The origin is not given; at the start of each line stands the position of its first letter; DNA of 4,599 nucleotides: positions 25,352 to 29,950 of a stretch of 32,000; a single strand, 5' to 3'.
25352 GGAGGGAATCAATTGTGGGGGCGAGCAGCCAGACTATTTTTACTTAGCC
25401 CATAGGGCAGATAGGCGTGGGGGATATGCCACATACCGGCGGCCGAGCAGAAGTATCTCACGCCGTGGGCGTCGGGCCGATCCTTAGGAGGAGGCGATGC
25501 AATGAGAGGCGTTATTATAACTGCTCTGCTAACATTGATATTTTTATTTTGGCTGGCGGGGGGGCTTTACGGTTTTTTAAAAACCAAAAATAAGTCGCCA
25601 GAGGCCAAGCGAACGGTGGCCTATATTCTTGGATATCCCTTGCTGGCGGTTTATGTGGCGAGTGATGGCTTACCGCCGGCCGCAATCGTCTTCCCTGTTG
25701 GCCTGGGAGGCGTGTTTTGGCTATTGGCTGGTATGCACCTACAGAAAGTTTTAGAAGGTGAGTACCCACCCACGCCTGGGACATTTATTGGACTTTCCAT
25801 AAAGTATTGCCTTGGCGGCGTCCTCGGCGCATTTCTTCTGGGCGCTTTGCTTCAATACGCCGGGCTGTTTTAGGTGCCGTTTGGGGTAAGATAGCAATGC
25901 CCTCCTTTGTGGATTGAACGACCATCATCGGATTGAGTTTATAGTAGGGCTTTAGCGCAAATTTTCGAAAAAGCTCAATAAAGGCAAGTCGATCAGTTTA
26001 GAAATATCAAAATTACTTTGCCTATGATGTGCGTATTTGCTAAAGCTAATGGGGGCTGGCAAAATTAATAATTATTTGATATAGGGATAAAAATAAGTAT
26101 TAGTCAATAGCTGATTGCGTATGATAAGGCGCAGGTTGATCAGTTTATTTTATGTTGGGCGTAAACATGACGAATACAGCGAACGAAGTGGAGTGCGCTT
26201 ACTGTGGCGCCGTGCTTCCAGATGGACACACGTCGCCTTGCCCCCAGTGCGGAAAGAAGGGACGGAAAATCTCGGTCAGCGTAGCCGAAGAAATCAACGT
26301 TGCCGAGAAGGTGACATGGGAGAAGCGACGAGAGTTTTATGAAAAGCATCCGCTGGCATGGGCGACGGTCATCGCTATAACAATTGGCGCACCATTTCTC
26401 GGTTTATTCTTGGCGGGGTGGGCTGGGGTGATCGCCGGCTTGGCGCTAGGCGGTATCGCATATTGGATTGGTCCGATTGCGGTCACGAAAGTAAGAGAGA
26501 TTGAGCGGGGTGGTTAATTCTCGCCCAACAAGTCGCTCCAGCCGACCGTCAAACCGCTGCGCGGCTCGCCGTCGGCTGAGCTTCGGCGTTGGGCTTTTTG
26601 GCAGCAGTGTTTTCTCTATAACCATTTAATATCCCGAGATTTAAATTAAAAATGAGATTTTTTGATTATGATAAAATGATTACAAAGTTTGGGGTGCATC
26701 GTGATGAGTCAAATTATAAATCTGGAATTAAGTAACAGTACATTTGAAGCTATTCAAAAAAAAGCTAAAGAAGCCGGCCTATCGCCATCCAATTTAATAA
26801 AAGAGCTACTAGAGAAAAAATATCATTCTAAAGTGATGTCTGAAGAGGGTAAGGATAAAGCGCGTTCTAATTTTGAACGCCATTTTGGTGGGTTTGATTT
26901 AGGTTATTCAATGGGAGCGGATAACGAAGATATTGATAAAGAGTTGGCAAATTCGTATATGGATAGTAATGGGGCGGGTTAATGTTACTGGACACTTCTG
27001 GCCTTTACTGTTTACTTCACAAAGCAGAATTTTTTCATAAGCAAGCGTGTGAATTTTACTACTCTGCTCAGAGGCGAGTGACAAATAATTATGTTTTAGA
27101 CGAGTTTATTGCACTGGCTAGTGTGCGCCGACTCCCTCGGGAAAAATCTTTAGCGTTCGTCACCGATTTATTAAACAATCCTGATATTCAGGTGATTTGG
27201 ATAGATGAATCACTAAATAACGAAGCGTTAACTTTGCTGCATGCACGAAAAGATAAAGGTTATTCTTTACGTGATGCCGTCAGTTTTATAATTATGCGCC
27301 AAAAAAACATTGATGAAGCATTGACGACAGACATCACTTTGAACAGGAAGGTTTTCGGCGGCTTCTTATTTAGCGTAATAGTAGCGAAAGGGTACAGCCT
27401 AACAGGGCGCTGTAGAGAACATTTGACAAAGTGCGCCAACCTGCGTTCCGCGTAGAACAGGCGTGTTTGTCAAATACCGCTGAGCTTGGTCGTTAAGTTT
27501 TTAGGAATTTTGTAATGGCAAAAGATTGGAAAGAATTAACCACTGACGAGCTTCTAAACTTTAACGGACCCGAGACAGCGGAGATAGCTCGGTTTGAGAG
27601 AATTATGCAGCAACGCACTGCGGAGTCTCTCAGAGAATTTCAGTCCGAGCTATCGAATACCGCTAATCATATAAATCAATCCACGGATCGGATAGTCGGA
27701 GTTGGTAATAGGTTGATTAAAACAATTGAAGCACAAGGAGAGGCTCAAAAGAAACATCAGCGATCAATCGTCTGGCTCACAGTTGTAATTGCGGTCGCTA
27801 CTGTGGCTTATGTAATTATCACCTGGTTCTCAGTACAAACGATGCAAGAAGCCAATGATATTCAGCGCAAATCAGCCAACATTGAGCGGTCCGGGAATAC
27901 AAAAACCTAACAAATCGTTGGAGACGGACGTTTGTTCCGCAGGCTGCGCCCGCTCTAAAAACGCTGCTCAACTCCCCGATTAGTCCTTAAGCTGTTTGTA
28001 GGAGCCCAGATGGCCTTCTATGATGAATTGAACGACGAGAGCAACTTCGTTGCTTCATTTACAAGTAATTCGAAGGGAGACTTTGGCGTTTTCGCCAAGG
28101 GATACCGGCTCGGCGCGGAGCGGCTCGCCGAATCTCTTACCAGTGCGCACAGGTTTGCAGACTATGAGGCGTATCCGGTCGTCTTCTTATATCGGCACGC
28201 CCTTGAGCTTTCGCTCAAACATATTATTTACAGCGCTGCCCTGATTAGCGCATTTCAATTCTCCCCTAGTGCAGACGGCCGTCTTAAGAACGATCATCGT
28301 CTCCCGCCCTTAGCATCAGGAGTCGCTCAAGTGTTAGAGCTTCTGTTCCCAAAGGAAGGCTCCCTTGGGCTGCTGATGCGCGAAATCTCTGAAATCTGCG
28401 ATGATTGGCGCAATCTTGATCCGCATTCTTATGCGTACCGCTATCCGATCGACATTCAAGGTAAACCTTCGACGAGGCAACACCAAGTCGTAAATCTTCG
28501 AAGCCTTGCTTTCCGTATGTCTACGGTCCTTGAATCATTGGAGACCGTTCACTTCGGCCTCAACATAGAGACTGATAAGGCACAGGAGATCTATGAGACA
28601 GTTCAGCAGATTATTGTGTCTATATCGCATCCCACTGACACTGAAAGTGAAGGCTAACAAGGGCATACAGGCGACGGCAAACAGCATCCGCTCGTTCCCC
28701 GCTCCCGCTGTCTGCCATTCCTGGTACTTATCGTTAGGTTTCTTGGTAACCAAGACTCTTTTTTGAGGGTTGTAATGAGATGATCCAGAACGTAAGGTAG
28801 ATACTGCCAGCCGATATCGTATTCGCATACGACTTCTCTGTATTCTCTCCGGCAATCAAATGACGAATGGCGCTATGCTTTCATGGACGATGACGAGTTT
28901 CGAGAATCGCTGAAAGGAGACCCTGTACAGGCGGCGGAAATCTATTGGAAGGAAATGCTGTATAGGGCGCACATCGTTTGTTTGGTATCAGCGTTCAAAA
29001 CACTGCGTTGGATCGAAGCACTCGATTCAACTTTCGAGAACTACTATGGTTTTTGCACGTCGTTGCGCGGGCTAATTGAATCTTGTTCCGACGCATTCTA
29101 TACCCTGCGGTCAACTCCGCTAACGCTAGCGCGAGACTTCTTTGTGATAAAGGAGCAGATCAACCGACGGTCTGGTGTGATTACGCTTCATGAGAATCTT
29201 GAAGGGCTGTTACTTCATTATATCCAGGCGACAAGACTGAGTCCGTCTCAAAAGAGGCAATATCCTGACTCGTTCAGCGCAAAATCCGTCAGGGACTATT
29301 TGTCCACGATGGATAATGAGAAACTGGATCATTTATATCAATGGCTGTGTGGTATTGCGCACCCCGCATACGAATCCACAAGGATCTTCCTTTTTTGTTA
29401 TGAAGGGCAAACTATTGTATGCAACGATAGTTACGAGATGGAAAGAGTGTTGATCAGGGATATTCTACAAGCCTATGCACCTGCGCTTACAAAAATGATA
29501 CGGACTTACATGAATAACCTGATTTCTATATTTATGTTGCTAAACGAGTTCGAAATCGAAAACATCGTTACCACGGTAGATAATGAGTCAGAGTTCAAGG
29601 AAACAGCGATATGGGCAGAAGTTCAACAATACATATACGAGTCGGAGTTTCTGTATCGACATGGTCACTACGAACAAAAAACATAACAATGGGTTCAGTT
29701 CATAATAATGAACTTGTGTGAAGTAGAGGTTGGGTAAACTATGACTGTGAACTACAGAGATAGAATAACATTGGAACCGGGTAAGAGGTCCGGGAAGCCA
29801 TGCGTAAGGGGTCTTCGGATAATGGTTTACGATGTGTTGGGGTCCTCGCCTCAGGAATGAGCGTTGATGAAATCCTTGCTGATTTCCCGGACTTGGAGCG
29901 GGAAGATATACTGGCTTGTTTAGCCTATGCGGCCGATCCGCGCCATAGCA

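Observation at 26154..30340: Integron-type gene-cassette array with no integrase in sight (CALIN-like)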

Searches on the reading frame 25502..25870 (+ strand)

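Call 9: search_protein_families(library=pfam, max_evalue=0.01, proteins=[window:25502-25870:+])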
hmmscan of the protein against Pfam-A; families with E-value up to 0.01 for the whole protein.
window:25502-25870:+ (123 aa): 1 family
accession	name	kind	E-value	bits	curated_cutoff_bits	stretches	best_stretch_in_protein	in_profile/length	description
PF02322.20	Cyt_bd_oxida_II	-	0.005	16.7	35.6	0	8-87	159-234/302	Cytochrome bd terminal oxidase subunit II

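Call 62: search_protein_families(library=padloc, max_evalue=0.01, proteins=[window:25502-25870:+])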
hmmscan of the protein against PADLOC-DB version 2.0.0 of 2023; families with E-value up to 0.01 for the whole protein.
window:25502-25870:+ (123 aa): 0 families

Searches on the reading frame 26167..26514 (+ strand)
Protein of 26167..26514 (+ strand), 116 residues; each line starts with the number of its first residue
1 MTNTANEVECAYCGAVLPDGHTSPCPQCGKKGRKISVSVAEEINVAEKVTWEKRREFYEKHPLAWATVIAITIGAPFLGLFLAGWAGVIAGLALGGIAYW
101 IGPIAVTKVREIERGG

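Call 9: search_protein_families(library=pfam, max_evalue=0.01, proteins=[window:26167-26514:+])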
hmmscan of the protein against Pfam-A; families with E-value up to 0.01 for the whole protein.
window:26167-26514:+ (116 aa): 2 families
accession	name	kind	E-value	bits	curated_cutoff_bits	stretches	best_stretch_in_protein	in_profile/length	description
PF23455.1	DUF7129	-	7.9e-05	22.8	30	1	4-38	8-43/45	Domain of unknown function (DUF7129)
PF08772.16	Zn_ribbon_NOB1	-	0.0024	18.4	24.9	1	9-56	10-62/72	Nin one binding (NOB1) Zn-ribbon like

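Call 62: search_protein_families(library=padloc, max_evalue=0.01, proteins=[window:26167-26514:+])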
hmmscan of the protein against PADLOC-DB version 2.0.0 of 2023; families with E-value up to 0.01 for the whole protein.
window:26167-26514:+ (116 aa): 0 families

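Call 86: search_protein_families(library=phrogs, max_evalue=0.01, proteins=[window:26167-26514:+])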
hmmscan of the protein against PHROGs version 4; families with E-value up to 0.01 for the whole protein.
window:26167-26514:+ (116 aa): 0 families

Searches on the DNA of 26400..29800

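Call 68: search_with_rna_model(model_id=R1, source=window, start=26400, end=29800, filters=off, max_evalue=0.25, make_alignment=true)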
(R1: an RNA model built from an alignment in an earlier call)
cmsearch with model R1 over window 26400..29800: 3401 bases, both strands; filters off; matches with E-value up to 0.25: 6.
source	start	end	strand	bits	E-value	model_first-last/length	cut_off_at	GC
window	26523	26594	+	49.7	5.2e-12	1-72/72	no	0.71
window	28652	28739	+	17.1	0.0018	1-72/72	no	0.58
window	26523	26594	-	15.1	0.006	1-72/72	no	0.71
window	27397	27498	+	14.8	0.0072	1-72/72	no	0.52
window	27905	27992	+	13.9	0.012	1-72/72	no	0.53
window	29681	29735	+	9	0.24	1-72/72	no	0.36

Alignment A4: 6 matches aligned to the model, 168 columns, each read 5' to 3' on its own strand. Consensus structure (alignment columns), stored with it:
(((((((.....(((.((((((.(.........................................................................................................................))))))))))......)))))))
